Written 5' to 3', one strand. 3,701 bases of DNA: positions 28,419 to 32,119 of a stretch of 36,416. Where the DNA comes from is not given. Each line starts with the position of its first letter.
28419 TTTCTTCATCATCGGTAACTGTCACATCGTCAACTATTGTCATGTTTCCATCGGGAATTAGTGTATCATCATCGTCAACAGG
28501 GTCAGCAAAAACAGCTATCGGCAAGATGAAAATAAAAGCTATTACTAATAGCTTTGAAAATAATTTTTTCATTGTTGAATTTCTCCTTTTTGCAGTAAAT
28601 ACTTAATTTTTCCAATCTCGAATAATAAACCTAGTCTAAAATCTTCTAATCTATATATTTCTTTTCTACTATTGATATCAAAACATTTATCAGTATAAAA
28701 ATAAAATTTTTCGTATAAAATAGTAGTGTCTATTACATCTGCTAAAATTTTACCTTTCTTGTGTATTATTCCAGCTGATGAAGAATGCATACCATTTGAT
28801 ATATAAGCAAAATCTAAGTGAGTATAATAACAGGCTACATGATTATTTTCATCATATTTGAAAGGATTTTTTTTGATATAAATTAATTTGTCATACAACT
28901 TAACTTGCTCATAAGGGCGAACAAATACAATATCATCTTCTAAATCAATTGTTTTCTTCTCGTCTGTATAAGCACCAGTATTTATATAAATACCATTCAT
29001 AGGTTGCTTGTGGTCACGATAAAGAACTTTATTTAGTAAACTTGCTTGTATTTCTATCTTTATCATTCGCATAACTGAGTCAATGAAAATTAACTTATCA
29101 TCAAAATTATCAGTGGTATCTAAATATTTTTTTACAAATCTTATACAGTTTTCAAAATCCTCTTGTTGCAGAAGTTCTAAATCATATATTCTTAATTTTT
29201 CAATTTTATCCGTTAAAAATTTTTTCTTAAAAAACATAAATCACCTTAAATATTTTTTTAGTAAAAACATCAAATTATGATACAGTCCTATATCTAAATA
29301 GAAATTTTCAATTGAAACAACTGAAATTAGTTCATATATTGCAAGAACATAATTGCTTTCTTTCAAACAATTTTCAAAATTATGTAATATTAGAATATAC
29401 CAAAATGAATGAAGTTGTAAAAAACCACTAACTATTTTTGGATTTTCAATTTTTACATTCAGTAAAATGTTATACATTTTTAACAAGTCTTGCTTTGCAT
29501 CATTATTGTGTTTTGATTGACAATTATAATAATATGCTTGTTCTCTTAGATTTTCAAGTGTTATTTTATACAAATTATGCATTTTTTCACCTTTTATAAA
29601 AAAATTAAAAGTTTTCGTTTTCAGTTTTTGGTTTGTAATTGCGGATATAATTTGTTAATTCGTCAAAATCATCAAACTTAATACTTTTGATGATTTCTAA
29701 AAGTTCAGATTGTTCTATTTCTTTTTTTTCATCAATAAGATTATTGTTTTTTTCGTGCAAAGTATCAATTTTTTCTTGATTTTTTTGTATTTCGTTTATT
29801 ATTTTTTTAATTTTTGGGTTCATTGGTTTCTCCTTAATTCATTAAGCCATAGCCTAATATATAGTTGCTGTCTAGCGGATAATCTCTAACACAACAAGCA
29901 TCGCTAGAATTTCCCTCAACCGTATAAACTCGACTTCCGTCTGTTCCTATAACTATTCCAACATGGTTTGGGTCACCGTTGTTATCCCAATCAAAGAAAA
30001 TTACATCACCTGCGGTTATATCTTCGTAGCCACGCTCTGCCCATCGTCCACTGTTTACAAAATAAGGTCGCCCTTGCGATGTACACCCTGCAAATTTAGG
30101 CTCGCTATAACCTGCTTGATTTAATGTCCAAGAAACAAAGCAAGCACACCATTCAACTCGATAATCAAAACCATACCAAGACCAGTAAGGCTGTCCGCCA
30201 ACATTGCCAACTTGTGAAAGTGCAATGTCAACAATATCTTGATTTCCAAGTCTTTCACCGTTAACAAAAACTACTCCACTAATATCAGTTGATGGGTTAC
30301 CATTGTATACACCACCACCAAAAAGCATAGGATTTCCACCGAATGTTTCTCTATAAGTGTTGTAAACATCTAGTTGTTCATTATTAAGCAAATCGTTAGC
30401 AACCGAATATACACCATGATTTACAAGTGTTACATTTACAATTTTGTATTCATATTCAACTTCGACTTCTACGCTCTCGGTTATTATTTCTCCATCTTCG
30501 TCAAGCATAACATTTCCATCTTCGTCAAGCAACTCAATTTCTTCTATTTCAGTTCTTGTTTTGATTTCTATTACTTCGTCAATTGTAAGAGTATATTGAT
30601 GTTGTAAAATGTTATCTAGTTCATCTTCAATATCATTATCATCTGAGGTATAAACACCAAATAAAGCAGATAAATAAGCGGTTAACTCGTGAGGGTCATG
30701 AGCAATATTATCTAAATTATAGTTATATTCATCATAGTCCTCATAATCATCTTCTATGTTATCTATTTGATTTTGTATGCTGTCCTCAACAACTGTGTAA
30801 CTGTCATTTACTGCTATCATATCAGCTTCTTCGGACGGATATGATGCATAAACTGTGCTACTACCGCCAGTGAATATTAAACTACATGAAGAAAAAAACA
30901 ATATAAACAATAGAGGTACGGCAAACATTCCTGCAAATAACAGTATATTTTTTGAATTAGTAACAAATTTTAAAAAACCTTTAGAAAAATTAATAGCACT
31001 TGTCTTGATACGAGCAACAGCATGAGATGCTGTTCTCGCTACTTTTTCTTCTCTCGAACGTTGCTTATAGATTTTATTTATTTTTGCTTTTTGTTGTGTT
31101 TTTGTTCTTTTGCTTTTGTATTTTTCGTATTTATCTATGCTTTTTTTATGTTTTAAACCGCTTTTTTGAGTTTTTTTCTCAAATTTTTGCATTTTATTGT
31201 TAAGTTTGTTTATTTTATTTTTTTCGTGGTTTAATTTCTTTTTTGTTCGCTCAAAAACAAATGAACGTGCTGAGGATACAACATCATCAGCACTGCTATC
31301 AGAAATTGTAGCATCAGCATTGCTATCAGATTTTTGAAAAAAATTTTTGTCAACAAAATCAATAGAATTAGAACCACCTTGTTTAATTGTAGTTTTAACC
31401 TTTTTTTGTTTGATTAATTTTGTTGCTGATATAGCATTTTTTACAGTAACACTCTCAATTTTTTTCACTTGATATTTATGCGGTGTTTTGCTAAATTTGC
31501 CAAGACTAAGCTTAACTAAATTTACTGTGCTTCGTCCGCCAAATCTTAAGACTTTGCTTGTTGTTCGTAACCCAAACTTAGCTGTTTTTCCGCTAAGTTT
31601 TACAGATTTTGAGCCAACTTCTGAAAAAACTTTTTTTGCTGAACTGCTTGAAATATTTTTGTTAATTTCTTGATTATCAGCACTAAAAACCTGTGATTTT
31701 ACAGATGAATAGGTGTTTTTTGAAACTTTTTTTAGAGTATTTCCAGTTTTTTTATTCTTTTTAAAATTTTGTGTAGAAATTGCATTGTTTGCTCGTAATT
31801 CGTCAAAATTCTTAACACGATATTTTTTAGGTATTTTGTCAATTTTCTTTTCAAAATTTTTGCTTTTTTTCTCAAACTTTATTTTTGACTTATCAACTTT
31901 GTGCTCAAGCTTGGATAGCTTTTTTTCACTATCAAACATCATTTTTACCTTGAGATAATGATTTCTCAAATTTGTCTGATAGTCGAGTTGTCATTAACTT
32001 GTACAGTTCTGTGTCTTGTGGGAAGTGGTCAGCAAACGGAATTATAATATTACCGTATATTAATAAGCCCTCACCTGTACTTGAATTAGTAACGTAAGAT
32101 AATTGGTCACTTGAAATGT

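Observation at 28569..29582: Cassette A of the duplicated two-gene module, translationally spliced into the T4SS operon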

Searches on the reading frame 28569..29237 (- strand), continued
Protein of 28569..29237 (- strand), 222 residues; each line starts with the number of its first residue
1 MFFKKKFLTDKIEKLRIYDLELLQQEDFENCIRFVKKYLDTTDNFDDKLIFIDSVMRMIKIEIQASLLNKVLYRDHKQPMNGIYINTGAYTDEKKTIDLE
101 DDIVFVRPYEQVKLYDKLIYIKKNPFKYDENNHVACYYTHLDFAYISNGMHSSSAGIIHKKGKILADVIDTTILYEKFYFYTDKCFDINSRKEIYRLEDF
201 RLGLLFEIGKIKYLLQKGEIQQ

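Call 77: find_encoding_contigs(protein=P0134, flank=6000, max_places=3)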
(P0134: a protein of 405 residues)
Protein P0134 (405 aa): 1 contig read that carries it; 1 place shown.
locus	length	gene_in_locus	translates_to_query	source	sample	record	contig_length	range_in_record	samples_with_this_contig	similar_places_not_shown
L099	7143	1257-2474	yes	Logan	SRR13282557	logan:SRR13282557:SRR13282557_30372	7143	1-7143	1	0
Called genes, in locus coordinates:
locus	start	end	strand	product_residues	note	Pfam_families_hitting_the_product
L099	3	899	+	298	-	?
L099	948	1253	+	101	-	-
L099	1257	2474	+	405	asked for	PF20457:DUF6710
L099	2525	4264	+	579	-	PF00145:DNA_methylase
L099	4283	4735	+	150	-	-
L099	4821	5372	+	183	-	PF06941:NT5C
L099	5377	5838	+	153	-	-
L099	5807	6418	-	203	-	PF19503:DUF6037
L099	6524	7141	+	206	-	?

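Call 83: find_related_loci(query=L013:7799-8482:+, collection=viral_contigs, flank=8000)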
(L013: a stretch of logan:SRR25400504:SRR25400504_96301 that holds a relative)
Query L013:7799-8482:+ (227 aa) in viral_contigs; peptide patterns used: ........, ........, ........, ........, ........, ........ (x = any residue, [..] = any of these).
4 stretches matched a pattern, but none encodes a relative of the query by tblastn (E <= 1e-3).

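Call 93: search_protein_families(library=pfam, alignment_id=A5, max_evalue=0.0001)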
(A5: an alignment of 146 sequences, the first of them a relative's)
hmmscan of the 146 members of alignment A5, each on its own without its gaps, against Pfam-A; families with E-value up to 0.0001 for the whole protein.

A. member 1, L007:1196-1837:+ (213 aa): 2 families
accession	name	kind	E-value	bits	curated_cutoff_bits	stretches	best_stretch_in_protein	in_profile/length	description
PF09669.15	Phage_pRha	-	6.3e-31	107.2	29.9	1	33-118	1-91/91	Phage regulatory protein Rha (Phage_pRha)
PF10552.14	ORF6C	-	5.4e-12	46.1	22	1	101-201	8-112/114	ORF6C domain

B. families by the number of members that match (of 146 scanned): 107 families (the first 25 are shown)
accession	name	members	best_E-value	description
PF21522.3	MreB-like_C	5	8.4e-28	Archaeal actin homologue MreB-like, C-terminal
PF17989.7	ALP_N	4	2e-30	Actin like proteins N terminal domain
PF13614.12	AAA_31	3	1.8e-39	AAA domain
PF18555.7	MobL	3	3.3e-24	MobL relaxases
PF01656.29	CbiA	3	5.4e-21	CobQ/CobB/MinD/ParA nucleotide binding domain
PF13306.12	LRR_5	3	9.5e-13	BspA type Leucine rich repeat region (6 copies)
PF00404.24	Dockerin_1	3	1.3e-11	Dockerin type I domain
PF10609.15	ParA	3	1.7e-10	NUBPL iron-transfer P-loop NTPase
PF06564.18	CBP_BcsQ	3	3.9e-07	Cellulose biosynthesis protein BcsQ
PF14239.11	RRXRR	2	5.3e-71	RRXRR protein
PF01551.29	Peptidase_M23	2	1.1e-34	Peptidase family M23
PF00145.23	DNA_methylase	2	3.5e-29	C-5 cytosine-specific DNA methylase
PF07282.18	Cas12f1-like_TNB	2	8.7e-26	Cas12f1-like, TNB domain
PF01385.25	OrfB_IS605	2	6.4e-24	Probable transposase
PF02661.23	Fic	2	4.5e-21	Fic/DOC family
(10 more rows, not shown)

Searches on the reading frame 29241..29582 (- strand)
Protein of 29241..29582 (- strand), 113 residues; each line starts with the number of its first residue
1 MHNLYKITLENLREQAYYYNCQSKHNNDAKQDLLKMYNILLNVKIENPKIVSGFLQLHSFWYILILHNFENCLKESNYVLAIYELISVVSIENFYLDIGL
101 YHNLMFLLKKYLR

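Call 6: search_protein_families(library=pfam, proteins=[window:29241-29582:-], max_evalue=0.1)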
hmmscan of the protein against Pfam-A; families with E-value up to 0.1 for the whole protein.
window:29241-29582:- (113 aa): 1 family
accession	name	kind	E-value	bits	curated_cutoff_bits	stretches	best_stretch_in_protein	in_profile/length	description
PF16111.11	DUF4829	-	0.0045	18.2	25.5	1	3-68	43-108/119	Domain of unknown function (DUF4829)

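Call 7: search_protein_families(library=ncbifam, proteins=[window:29241-29582:-], max_evalue=0.1)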
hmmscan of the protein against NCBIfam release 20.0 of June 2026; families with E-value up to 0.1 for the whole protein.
window:29241-29582:- (113 aa): 0 families

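Call 8: search_protein_families(library=padloc, proteins=[window:29241-29582:-], max_evalue=1)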
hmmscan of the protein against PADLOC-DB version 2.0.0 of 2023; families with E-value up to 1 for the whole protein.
window:29241-29582:- (113 aa): 0 families

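Call 9: search_protein_families(library=phrogs, proteins=[window:29241-29582:-], max_evalue=1)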
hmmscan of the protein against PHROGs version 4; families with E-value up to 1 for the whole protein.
window:29241-29582:- (113 aa): 1 family
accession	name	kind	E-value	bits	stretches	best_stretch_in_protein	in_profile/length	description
phrog_3635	-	unknown function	0.3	11.9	1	22-105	27-112/180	-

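Call 58: search_solved_structures(query=A4, max_evalue=10)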
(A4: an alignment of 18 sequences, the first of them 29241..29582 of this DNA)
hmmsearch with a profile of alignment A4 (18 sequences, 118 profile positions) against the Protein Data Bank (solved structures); distinct sequences matched with E-value up to 10: 6.
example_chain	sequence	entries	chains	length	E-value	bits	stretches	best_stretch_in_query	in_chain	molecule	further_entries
2qga_B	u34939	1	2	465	0.42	14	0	41-97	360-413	Adenylosuccinate lyase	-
2wnd_A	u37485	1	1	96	0.43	14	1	5-57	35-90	PROTEIN S100-A7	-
2hvg_A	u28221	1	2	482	0.46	13.9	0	41-97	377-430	Adenylosuccinate lyase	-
8p0q_A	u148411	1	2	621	0.85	13.1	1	70-95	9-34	Adhesin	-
8p0o_A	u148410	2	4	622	0.85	13.1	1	70-95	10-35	Adhesin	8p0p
4aqi_A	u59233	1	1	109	1.1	12.7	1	5-57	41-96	PROTEIN S100-A7A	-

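Call 59: search_protein_families(library=pfam, alignment_id=A4, max_evalue=1)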
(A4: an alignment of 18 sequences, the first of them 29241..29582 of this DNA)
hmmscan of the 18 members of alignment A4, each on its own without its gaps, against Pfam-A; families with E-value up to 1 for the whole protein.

A. member 1, window:29241-29582:- (113 aa): 1 family
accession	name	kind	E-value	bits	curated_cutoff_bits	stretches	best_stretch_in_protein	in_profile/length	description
PF16111.11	DUF4829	-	0.0045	18.2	25.5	1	3-68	43-108/119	Domain of unknown function (DUF4829)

B. families by the number of members that match (of 18 scanned): 11 families
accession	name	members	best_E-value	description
PF16111.11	DUF4829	1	0.0045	Domain of unknown function (DUF4829)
PF10345.15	Cohesin_load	1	0.01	Cohesin loading factor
PF05250.16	UPF0193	1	0.019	Uncharacterised protein family (UPF0193)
PF04931.18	DNA_pol_phi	1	0.038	DNA polymerase phi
PF05168.19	HEPN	1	0.039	HEPN domain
PF19346.4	DUF5924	1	0.074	Family of unknown function (DUF5924)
PF14726.11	RTTN_N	1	0.088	Rotatin, an armadillo repeat protein, centriole functioning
PF00270.35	DEAD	1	0.14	DEAD/DEAH box helicase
PF24844.1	PolC_DP2_central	1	0.15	DNA polymerase II large subunit DP2, central domain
PF14561.12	TPR_20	1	0.16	Tetratricopeptide repeat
PF03271.22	EB1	1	0.74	EB1-like C-terminal motif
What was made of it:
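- Tried and rejected: It rested on one weak Pfam hit (call 59).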

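Call 66: find_homologous_proteins(query=A4, max_evalue=0.001)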
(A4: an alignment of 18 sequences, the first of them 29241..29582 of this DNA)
Query A4 (18 sequences) (113 aa, profile of the alignment): 1 proteins with E <= 0.001 among 634 candidates.
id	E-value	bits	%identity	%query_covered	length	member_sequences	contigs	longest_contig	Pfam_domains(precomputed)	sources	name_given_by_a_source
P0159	2.2e-20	91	100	100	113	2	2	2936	-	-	-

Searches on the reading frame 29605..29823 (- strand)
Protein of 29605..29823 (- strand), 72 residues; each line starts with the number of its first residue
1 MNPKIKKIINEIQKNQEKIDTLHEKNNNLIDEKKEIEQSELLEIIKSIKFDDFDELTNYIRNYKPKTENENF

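Call 6: search_protein_families(library=pfam, proteins=[window:29605-29823:-], max_evalue=0.1)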
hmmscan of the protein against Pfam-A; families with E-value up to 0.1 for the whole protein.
window:29605-29823:- (72 aa): 3 families
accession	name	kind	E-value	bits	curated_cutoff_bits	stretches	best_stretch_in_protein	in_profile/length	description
PF14193.11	DUF4315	-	2.6e-06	27.8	27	1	4-66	1-62/79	Domain of unknown function (DUF4315)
PF13898.11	MINDY-3_4_CD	-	0.029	13.8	27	1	5-70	87-151/344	Deubiquitinating enzyme MINDY-3/4, conserved domain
PF12614.13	RRF_GI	-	0.033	14.7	26.8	1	5-45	71-111/126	Ribosome recycling factor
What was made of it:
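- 29605..29823 (-): DUF4315 backbone gene, marking the upstream edge of the insertion site. Pfam E 2.6e-6 (call 6).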

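Call 7: search_protein_families(library=ncbifam, proteins=[window:29605-29823:-], max_evalue=0.1)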
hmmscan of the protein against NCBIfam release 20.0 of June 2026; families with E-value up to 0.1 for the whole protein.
window:29605-29823:- (72 aa): 5 families
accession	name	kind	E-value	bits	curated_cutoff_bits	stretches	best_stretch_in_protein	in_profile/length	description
NF008261.0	PRK11032.1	equivalog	0.0007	19.6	183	1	5-67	12-70/160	zinc ribbon-containing protein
TIGR02209.1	ftsL_broad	equivalog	0.0035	17.2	42.45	1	4-40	25-61/85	cell division protein FtsL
NF041731.2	transpos_ISH6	equivalog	0.017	13.9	240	1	7-66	286-347/414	ISH6 family transposase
NF041271.1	Phos_CheZ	equivalog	0.054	13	350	1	5-50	112-158/242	protein phosphatase CheZ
NF004429.0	PRK05771.2-2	equivalog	0.079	11.6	799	1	2-71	186-254/608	V-type ATP synthase subunit I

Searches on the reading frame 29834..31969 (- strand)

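Call 6: search_protein_families(library=pfam, proteins=[window:29834-31969:-], max_evalue=0.1)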
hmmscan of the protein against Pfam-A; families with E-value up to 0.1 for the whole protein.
window:29834-31969:- (711 aa): 1 family
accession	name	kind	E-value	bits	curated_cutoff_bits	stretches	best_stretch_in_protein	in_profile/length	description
PF05257.22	CHAP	-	4.7e-10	40.3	26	1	599-687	2-81/81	CHAP domain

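Call 7: search_protein_families(library=ncbifam, proteins=[window:29834-31969:-], max_evalue=0.1)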
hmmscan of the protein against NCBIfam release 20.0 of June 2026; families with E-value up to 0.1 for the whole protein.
window:29834-31969:- (711 aa): 3 families
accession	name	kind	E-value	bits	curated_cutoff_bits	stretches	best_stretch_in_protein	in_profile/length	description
NF045974.1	conju_CD1108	subfamily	5.3e-47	160.1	100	1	290-476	3-189/190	CD1108 family mobile element protein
TIGR02594.1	TIGR02594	subfamily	1.8e-07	31.5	70.55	1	600-706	34-129/132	TIGR02594 family protein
TIGR00949.1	2A76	subfamily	0.084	12.6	183.95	0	304-351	74-121/185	homoserine/threonine efflux transporter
